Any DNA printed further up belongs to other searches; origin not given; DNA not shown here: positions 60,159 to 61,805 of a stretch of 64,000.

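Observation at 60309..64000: Liv/HAAT-type ABC importer with two paralogous binding proteins as candidate uptake system for a hydrophobic (steroid/lipid-like) substrate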

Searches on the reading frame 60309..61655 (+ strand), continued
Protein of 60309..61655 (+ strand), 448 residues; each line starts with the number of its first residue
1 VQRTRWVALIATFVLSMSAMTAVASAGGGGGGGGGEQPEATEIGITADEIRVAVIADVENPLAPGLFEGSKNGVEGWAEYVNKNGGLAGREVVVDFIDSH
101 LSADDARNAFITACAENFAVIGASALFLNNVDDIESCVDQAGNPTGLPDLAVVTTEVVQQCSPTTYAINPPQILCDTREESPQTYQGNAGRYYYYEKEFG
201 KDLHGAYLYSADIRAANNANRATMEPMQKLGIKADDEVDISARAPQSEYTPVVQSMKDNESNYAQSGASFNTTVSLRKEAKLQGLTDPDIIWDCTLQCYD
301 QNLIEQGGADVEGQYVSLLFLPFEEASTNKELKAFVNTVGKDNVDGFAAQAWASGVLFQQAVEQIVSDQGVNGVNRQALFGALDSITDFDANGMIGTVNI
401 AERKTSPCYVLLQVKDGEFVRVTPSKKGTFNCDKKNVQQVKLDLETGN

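Call 38: predict_structure(alignment_id=A2)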
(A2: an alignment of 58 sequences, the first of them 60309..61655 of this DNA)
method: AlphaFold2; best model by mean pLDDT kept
length: 448 residues; sequences in the alignment: 58
mean_pLDDT: 89.7   pTM: 0.88
mean pLDDT of the five models: 89.7, 88.4, 88.3, 88.1, 87.6
residues with pLDDT >= 90: 359; 70-90: 51; 50-70: 4; < 50: 34
segments of 3 or more residues with pLDDT < 50: 1-33
pLDDT, mean of each block of 10 residues (from residue 1): 33 33 33 68 97 94 87 98 98 96 91 97 89 93 95 90 91 92 94 97 96 90 95 96 92 97 92 94 94 93 93 96 97 98 93 98 98 97 98 96 95 97 97 97 75
secondary structure, 60 per line:
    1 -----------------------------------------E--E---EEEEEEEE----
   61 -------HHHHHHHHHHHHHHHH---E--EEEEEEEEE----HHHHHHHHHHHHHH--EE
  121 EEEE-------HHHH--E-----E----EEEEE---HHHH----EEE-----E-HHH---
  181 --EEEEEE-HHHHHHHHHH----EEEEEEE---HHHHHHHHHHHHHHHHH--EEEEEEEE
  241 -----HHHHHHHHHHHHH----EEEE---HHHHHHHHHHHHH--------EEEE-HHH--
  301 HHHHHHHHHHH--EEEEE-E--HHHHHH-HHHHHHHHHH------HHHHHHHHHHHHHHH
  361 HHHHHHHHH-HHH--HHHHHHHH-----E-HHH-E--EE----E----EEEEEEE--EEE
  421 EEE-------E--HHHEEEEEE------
elements in order: E49-56 H68-83 E90-98 H103-116 E119-124 H132-135 E149-153 H157-160 E165-167 E183-188 H190-199 E204-210 H214-230 E233-240 H246-258 E263-266 H270-282 E291-294 H301-311 E314-318 H323-328 H330-339 H346-369 H376-383 E409-415 E418-423 E437-442
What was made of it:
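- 60309..61655 (+): SBP1: 448-aa type-I (cluster B) substrate-binding protein. It has a signal peptide, a poly-Gly linker, no lipobox Cys and 8 invariant Cys. AF2 model pLDDT 89.7 (call 38).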

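Call 40: fold_search(model_id=the predicted structure, library=pdb)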
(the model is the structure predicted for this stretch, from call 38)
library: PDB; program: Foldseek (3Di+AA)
matches with E <= 10: 1818; with E <= 0.001: 1120
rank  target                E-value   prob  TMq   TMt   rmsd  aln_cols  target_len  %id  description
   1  3tx6                  8.0e-18  1.00  0.63  0.76   4.9       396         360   16  The Structure of a putative ABC-transporter periplasmic component from Rhodopseudomonas palustris (released 2011-11-09)
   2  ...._B                6.5e-17  1.00  0.63  0.80   3.8       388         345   15  Crystal Structure of an ABC transporter, substrate-binding protein from Brucella melitensis 16M in complex with L-Leuc (released 2013-11-06)
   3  4jb0                  6.8e-17  1.00  0.61  0.73   5.6       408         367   15  Rhodopseudomonas palustris (strain CGA009) Rp1789 transport protein (released 2013-04-17)
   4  4n03                  7.3e-17  1.00  0.65  0.74   4.5       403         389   16  Fatty acid ABC transporter substrate-binding protein from Thermomonospora curvata (released 2013-10-16)
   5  3eaf                  8.2e-17  1.00  0.66  0.76   4.6       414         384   16  Crystal structure of ABC transporter, substrate binding protein Aeropyrum pernix (released 2008-09-09)
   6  4f8j                  8.7e-17  1.00  0.63  0.76   5.2       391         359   15  The structure of an aromatic compound transport protein from Rhodopseudomonas palustris in complex with p-coumarate (released 2012-09-26)
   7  3uk0                  1.1e-16  1.00  0.61  0.75   5.2       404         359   15  RPD_1889 protein, an extracellular ligand-binding receptor from Rhodopseudomonas palustris. (released 2011-11-23)
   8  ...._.                1.2e-16  1.00  0.61  0.77   4.6       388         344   17  Crystal Structure of an ABC transporter, substrate-binding protein from Brucella melitensis 16M in complex with L-Leuc (released 2013-11-06)
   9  3hut                  1.7e-16  1.00  0.56  0.69   5.9       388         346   15  Crystal structure of a putative branched-chain amino acid ABC transporter from Rhodospirillum rubrum (released 2009-06-30)
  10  4eyq                  2.1e-16  1.00  0.62  0.75   5.2       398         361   14  Crystal structure of solute binding protein of ABC transporter from Rhodopseudomonas palustris HaA2 in complex with caff (released 2012-05-30)
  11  4eyo                  3.2e-16  1.00  0.63  0.76   5.0       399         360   13  Crystal structure of solute binding protein of ABC transporter from Rhodopseudomonas palustris HaA2 in complex with p-co (released 2012-05-30)
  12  3ukj                  3.2e-16  1.00  0.62  0.76   5.2       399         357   14  Crystal structure of extracellular ligand-binding receptor from Rhodopseudomonas palustris HaA2 (released 2011-11-23)
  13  4zpj                  4.6e-16  1.00  0.62  0.73   4.7       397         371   15  ABC transporter substrate-binding protein from Sphaerobacter thermophilus (released 2015-05-20)
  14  4jb2                  6.2e-16  1.00  0.61  0.75   5.4       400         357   16  Rhodopseudomonas palustris (strain CGA009) Rp1789 (released 2013-04-17)
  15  3ip5                  1.0e-15  1.00  0.62  0.78   4.1       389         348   16  Structure of Atu2422-GABA receptor in complex with alanine (released 2010-07-14)
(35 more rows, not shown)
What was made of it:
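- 60309..61655 (+): LivJ/CouP-like fold (call 40).
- On HAAT / Liv-type ABC importer: Foldseek probability 1.0 to LivJ/K-type structures (call 40).
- Non-amino-acid precedent: HAAT-fold neighbours include p-coumarate, 4-hydroxybenzoate and fatty-acid binders (call 40). The ligands named in the top PDB fold matches are small acids, amino acids or a fatty acid (call 40). Best fold neighbours are R. palustris aromatic-acid binders (3TX6, 4JB0, 4F8J, 4EYQ; call 40). Leu/Ile/Val binders are among the top fold matches (call 40).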

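Call 44: search_solved_structures(query=A2, max_evalue=10, show_alignments=3)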
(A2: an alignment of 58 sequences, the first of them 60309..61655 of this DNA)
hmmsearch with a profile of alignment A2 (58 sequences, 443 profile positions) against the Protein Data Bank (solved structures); distinct sequences matched with E-value up to 10: 2.
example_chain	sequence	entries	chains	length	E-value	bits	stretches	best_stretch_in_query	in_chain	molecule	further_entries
3hut_A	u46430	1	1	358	0.019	17.2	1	76-127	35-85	putative branched-chain amino acid ABC transporter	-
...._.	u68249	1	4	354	0.2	13.8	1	44-100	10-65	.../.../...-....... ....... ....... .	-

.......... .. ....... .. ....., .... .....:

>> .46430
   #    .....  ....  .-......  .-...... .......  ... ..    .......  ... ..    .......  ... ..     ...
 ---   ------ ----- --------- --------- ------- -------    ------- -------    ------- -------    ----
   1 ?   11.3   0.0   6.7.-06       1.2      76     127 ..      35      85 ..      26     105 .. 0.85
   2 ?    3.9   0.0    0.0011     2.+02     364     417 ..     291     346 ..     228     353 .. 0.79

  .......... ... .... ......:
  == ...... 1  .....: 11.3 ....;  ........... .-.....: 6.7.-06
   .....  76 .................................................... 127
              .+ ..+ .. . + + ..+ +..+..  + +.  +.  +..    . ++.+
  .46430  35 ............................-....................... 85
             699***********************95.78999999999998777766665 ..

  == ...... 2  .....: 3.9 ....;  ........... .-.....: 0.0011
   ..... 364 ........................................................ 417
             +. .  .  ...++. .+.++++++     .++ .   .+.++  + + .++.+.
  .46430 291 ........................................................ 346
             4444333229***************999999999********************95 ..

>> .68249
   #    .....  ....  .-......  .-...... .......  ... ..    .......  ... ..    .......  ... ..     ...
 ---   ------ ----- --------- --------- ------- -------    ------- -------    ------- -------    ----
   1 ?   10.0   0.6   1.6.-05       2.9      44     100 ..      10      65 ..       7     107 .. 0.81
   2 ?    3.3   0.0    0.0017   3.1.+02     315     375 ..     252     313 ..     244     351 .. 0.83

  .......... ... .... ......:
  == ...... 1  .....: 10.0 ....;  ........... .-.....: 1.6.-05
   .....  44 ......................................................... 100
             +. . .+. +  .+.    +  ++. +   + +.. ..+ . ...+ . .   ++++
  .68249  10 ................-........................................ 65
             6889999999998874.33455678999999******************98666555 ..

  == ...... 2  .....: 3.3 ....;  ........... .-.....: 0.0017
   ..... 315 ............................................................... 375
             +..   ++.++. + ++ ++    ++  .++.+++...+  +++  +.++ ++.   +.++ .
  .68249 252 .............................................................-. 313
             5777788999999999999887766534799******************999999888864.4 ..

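Call 53: find_encoding_contigs(protein=P0108, flank=10000, max_places=2)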
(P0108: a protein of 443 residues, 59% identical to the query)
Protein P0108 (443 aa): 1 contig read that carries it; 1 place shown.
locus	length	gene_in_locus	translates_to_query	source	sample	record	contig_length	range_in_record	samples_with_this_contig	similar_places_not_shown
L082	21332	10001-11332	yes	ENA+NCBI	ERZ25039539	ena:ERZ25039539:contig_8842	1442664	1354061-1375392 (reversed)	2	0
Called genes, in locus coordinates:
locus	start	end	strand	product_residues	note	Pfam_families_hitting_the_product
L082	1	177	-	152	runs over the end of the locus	PF01475:FUR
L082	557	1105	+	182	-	PF20589:DUF6790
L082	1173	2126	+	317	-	-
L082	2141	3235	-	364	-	PF06742:DUF1214 (weak)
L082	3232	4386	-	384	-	PF13469:Sulfotransfer_3, PF17784:Sulfotransfer_4 (faint)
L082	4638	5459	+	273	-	PF21686:LigD_Prim-Pol, PF01896:DNA_primase_S (weak)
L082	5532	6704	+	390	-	-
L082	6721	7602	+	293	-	-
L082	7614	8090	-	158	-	-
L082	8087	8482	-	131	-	-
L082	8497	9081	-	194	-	PF00440:TetR_N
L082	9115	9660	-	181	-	-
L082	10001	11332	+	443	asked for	PF13458:Peripla_BP_6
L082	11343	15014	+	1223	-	PF02653:BPD_transp_2, PF13304:AAA_21 (faint), PF00005:ABC_tran, PF02463:SMC_N (faint), PF13476:AAA_23 (faint), PF13555:AAA_29 (faint), PF12399:BCA_ABC_TP_C (weak), PF00005:ABC_tran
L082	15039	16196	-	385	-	PF13469:Sulfotransfer_3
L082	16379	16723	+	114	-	PF01022:HTH_5, PF12802:MarR_2 (weak), PF12840:HTH_20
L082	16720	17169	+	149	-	PF08327:AHSA1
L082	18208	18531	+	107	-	PF04909:Amidohydro_2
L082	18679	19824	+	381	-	PF02720:DUF222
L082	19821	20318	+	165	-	PF14081:DUF4262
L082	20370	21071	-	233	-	PF00378:ECH_1, PF16113:ECH_2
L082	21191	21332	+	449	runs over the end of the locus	PF00144:Beta-lactamase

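Call 54: find_encoding_contigs(protein=P0030, flank=10000, max_places=2)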
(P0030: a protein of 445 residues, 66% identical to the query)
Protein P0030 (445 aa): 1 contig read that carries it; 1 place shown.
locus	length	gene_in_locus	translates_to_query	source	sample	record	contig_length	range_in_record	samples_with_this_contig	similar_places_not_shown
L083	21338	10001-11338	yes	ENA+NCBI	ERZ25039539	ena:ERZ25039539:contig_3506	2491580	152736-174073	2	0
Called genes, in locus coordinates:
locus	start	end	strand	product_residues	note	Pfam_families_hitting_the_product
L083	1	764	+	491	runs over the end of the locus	PF00996:GDI (faint), PF01266:DAO (faint), PF13450:NAD_binding_8, PF01593:Amino_oxidase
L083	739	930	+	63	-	-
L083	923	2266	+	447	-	PF04389:Peptidase_M28 (faint), PF01546:Peptidase_M20, PF07687:M20_dimer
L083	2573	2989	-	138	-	-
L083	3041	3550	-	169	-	-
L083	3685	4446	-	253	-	PF13489:Methyltransf_23, PF01728:FtsJ (weak), PF07021:MetW (faint), PF05401:NodS (weak), PF13649:Methyltransf_25, PF13847:Methyltransf_31, PF08241:Methyltransf_11, PF08242:Methyltransf_12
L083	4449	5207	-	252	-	PF13489:Methyltransf_23 (weak), PF08241:Methyltransf_11, PF08242:Methyltransf_12, PF13649:Methyltransf_25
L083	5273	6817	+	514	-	PF13439:Glyco_transf_4, PF20706:GT4-conflict, PF00534:Glycos_transf_1, PF13692:Glyco_trans_1_4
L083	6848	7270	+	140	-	-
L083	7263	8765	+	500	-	PF01370:Epimerase, PF05368:NmrA, PF01073:3Beta_HSD, PF13460:NAD_binding_10, PF11066:DUF2867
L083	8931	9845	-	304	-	PF02668:TauD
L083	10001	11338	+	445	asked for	PF13458:Peripla_BP_6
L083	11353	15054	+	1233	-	PF02653:BPD_transp_2, PF13304:AAA_21 (faint), PF02463:SMC_N (faint), PF13476:AAA_23 (faint), PF13555:AAA_29 (faint), PF00005:ABC_tran, PF12399:BCA_ABC_TP_C, PF00005:ABC_tran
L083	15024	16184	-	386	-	PF13469:Sulfotransfer_3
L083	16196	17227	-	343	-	PF08240:ADH_N, PF00107:ADH_zinc_N, PF13602:ADH_zinc_N_2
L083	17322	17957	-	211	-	PF00440:TetR_N (weak), PF17939:TetR_C_30 (faint)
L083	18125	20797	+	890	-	PF00580:UvrD-helicase, PF13245:AAA_19, PF13361:UvrD_C, PF13538:UvrD_C_2, PF00570:HRDC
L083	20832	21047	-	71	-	-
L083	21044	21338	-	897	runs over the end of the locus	PF12419:DUF3670, PF00176:SNF2-rel_dom, PF00271:Helicase_C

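Call 56: search_protein_families(library=pfam, proteins=[L082:11343-15014:+, L082:8497-9081:-, L082:9115-9660:-], max_evalue=0.001)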
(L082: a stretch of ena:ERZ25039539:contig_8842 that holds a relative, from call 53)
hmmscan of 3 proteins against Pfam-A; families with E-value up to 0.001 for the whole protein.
L082:11343-15014:+ (1223 aa): 10 families
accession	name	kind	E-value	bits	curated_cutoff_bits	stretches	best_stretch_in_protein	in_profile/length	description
PF00005.33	ABC_tran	-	9.8e-60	201.5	25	2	736-884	1-136/137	ABC transporter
PF02653.21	BPD_transp_2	-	8.3e-33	114.1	26.8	2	45-311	5-266/269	Branched-chain amino acid transport system / permease component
PF13304.12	AAA_21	-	1.6e-20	74.8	27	2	1113-1176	229-295/304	AAA domain, putative AbiEii toxin, Type IV TA system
PF13476.12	AAA_23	-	3.9e-08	34.6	27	0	737-767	11-40/201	AAA domain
PF13555.12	AAA_29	-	7.2e-07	29.3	27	0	736-767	12-43/61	P-loop containing region of AAA domain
PF12399.14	BCA_ABC_TP_C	-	1.7e-05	24.7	25.5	1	933-957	1-25/27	Branched-chain amino acid ATP-binding cassette transporter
PF02463.25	SMC_N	-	2.2e-05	24.4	40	0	747-771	25-52/220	RecF/RecN/SMC N terminal domain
PF00004.35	AAA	-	4.9e-05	24.2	21.2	0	1022-1148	3-66/131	ATPase family associated with various cellular activities (AAA)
PF13604.12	AAA_30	-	0.00061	20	27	0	1018-1176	19-121/191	AAA domain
PF13401.12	AAA_22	-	0.00069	20.4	27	0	1020-1165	8-109/130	AAA domain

L082:8497-9081:- (194 aa): 1 family
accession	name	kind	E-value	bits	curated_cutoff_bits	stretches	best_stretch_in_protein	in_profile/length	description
PF00440.29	TetR_N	-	1.8e-12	47.3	24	1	21-59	1-39/47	Bacterial regulatory proteins, tetR family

L082:9115-9660:- (181 aa): 0 families

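Call 57: search_solved_structures(query=L082:8497-9081:-, max_evalue=0.001)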
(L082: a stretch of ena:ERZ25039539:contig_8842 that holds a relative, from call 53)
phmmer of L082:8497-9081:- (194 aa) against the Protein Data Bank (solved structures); distinct sequences matched with E-value up to 0.001: 41.
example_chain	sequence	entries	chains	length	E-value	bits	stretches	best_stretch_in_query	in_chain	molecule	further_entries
8wrf_A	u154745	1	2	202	1.2e-08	38.4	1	15-88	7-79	Probable transcriptional regulator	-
6o6p_A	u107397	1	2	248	9.9e-07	32.1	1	5-130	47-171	TetR family transcriptional regulator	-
3bhq_A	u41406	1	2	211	1.5e-06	31.5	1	13-66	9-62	Transcriptional regulator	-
6o6n_A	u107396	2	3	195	1.9e-06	31.2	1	14-132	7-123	TetR family transcriptional regulator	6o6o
3on2_A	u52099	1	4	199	1.9e-06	31.2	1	9-151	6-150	Probable transcriptional regulator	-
3c07_A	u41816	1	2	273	2.2e-06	31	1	6-95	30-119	Putative tetR-family transcriptional regulator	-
2guh_A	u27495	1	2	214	2.8e-06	30.7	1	9-77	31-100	Putative TetR-family transcriptional regulator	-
3mnl_A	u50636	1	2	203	2.7e-05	27.4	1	15-95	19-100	TRANSCRIPTIONAL REGULATORY PROTEIN (PROBABLY TETR-FAMILY)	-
5cw8_A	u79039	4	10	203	2.7e-05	27.4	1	15-95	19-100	HTH-type transcriptional repressor KstR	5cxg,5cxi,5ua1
8zf2_A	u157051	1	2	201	2.9e-05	27.3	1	2-100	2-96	Quorum-sensing regulator of virulence HapR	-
5aqc_A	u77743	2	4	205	3e-05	27.3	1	15-95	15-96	HTH-TYPE TRANSCRIPTIONAL REPRESSOR KSTR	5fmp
3g7r_A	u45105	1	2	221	3.1e-05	27.2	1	5-88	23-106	Putative transcriptional regulator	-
5ua2_A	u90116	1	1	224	3.4e-05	27.1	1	15-95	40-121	HTH-type transcriptional repressor KstR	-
4ac6_A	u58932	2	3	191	4.4e-05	26.8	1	13-68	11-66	HTH-TYPE TRANSCRIPTIONAL REPRESSOR ACNR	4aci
3cdl_A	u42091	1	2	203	4.7e-05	26.7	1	13-64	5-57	Transcriptional regulator AefR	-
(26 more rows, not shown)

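Call 64: search_protein_families(library=pfam, alignment_id=A3, max_evalue=0.00001)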
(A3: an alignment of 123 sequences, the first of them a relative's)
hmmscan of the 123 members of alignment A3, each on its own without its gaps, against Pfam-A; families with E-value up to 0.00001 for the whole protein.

A. member 1, L006:1255-1956:- (233 aa): 2 families
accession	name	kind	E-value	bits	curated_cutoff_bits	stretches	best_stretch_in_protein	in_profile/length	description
PF01738.24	DLH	-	5.8e-42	144.2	21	1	18-230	2-215/217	Dienelactone hydrolase family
PF00326.27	Peptidase_S9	-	2.7e-06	27.5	22.6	0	88-141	42-95/213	Prolyl oligopeptidase family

B. families by the number of members that match (of 123 scanned): 101 families (the first 25 are shown)
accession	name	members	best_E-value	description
PF00440.29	TetR_N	13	2.1e-15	Bacterial regulatory proteins, tetR family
PF00106.31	adh_short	7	2.9e-58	short chain dehydrogenase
PF13561.12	adh_short_C2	7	8.3e-58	Enoyl-(Acyl carrier protein) reductase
PF00378.25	ECH_1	7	1.9e-55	Enoyl-CoA hydratase/isomerase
PF02653.21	BPD_transp_2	7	1.1e-53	Branched-chain amino acid transport system / permease component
PF16113.10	ECH_2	7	3.1e-29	Enoyl-CoA hydratase/isomerase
PF05960.17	DUF885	6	3.9e-143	Bacterial protein of unknown function (DUF885)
PF08659.16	KR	6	2.7e-15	KR domain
PF00107.32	ADH_zinc_N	5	1.4e-25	Zinc-binding dehydrogenase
PF08240.17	ADH_N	5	1.3e-21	Alcohol dehydrogenase GroES-like domain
PF01261.30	AP_endonuc_2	5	7.4e-21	Xylose isomerase-like TIM barrel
PF13602.12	ADH_zinc_N_2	5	2.4e-10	Zinc-binding dehydrogenase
PF03007.21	WS_DGAT_cat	3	2e-52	Wax ester synthase/diacylglycerol acyltransferase catalytic domain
PF13469.12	Sulfotransfer_3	3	1.1e-41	Sulfotransferase family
PF00582.32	Usp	3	1.5e-30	Universal stress protein family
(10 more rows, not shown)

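Call 76: search_protein_representatives(protein=window:60309-61655:+)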
Query: 448 residues. Proteins with E-value up to 0.001 (for the whole library): 1535; up to 1e-10: 797; up to 1e-30: 226. The best 150 are listed.
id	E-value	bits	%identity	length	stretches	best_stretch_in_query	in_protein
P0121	3.9e-149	513.8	53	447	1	14-447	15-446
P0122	3.0e-142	491.1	50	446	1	13-447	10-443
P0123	1.1e-125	436.6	49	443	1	16-444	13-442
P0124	8.8e-125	433.5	47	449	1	5-444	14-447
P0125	1.0e-119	416.8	47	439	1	7-444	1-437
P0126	3.5e-118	411.8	46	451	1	33-436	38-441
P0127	1.8e-117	409.5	45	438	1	9-443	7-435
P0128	1.6e-116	406.3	44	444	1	1-446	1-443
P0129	5.9e-115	401.2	49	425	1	36-444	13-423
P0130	1.9e-111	389.6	47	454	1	35-444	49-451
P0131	6.0e-108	378.1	43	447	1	1-445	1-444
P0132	1.6e-107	376.7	47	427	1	36-444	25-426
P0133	4.1e-104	365.5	43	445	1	10-443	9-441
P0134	4.3e-104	365.4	41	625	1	19-445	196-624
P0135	5.9e-104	364.9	42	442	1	31-447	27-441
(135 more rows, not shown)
